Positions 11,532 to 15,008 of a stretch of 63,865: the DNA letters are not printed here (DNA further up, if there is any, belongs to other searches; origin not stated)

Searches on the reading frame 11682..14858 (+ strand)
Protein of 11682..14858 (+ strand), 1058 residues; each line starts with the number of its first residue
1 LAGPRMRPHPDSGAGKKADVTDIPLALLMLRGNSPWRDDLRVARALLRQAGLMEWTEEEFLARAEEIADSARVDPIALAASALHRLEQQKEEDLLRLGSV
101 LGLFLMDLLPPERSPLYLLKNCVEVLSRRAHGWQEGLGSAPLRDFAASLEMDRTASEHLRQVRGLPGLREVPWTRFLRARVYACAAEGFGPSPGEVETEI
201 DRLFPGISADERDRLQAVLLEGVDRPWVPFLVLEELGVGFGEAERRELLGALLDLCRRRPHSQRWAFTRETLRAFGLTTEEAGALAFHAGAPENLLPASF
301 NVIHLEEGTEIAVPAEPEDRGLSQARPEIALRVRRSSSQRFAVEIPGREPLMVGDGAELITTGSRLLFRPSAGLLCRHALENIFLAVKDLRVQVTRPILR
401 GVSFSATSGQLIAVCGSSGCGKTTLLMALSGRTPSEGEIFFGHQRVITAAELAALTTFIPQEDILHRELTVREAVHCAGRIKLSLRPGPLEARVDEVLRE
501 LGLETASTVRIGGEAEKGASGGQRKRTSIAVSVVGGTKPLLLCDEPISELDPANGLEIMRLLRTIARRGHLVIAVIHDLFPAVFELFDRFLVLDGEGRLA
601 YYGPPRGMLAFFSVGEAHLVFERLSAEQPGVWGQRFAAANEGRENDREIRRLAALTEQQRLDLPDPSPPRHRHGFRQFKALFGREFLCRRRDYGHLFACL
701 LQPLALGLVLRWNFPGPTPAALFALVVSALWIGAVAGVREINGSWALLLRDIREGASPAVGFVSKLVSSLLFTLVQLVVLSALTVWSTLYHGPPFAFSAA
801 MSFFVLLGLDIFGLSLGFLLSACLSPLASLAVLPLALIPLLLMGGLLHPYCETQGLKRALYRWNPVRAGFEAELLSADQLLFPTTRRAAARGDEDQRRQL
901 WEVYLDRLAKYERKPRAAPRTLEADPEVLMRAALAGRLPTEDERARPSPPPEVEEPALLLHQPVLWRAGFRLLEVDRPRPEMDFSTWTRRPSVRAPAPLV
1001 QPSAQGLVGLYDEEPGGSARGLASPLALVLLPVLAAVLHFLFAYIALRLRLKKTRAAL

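Call 59: search_protein_families(library=pfam, proteins=[window:11682-14858:+], max_evalue=0.00001)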
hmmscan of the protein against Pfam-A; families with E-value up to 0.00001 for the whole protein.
window:11682-14858:+ (1058 aa): 2 families
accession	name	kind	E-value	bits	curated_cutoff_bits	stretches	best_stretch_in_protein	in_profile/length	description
PF00005.33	ABC_tran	-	3.6e-22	79.9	25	1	399-547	1-136/137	ABC transporter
PF01061.29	ABC2_membrane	-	2.3e-13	50.6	26.9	1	676-872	1-205/211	ABC-2 type transporter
